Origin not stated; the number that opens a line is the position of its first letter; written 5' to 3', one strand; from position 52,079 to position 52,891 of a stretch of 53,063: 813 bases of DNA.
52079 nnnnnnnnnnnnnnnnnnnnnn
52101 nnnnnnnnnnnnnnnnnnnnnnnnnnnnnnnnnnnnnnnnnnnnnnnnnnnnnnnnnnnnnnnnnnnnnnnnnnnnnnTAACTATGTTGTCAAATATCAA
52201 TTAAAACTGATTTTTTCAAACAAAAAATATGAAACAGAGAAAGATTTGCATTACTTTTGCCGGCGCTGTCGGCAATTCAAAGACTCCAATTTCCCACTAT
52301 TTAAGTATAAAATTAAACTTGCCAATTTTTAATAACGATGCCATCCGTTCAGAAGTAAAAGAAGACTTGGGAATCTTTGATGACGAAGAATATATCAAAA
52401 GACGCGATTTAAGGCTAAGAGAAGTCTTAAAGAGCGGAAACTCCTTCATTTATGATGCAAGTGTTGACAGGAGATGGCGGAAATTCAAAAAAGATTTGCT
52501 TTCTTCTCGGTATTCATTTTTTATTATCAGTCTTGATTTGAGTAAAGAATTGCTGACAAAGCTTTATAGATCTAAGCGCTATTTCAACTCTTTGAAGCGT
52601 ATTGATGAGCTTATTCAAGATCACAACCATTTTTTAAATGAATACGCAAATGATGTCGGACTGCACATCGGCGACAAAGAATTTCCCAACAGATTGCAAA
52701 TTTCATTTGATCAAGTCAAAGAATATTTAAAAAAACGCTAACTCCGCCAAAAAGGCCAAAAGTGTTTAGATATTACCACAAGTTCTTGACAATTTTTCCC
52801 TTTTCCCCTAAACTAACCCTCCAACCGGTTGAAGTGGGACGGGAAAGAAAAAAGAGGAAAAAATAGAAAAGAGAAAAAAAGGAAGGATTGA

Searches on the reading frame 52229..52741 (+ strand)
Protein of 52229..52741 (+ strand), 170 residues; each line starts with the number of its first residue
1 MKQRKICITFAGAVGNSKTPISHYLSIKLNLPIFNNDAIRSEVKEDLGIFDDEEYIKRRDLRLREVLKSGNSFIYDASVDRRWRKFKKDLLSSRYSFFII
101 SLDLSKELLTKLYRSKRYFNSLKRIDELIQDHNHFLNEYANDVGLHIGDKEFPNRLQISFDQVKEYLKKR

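Call 34: find_encoding_contigs(protein=window:52229-52741:+, flank=10000, max_places=4)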
Protein window:52229-52741:+ (170 aa): 4 contigs read that carry it; 3 places shown.
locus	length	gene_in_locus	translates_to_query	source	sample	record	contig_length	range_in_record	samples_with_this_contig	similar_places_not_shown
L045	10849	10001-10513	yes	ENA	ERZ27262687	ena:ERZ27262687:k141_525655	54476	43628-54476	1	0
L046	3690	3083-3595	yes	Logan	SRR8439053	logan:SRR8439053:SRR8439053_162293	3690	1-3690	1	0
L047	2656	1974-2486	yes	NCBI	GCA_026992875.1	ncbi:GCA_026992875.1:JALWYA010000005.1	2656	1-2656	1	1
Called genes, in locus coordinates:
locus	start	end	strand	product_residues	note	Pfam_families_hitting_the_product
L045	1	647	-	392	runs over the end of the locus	-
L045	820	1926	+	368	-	PF00226:DnaJ, PF01556:DnaJ_C, PF27659:CHP02642 (faint), PF00684:DnaJ_CXXCXGXG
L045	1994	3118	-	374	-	PF02481:DNA_processg_A, PF17782:WHD_DprA (weak)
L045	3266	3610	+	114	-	PF02643:DUF192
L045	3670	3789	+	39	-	PF04964:Flp_Fap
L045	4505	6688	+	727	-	PF00932:LTD, PF26342:TP_1001_2nd (faint), PF00932:LTD, PF00801:PKD (weak), PF18911:PKD_4, PF00932:LTD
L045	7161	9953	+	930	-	PF03193:RsgA_GTPase (faint), PF13191:AAA_16 (faint), PF13304:AAA_21 (faint), PF13555:AAA_29 (faint), PF17760:UvrA_inter, PF17755:UvrA_DNA-bind, PF00005:ABC_tran, PF02463:SMC_N (weak), +1 more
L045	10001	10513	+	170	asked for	-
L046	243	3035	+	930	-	PF03193:RsgA_GTPase (faint), PF13191:AAA_16 (faint), PF13304:AAA_21 (faint), PF13555:AAA_29 (faint), PF17760:UvrA_inter, PF17755:UvrA_DNA-bind, PF00005:ABC_tran, PF02463:SMC_N (weak), +1 more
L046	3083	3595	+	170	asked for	-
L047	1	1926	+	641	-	?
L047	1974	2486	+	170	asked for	-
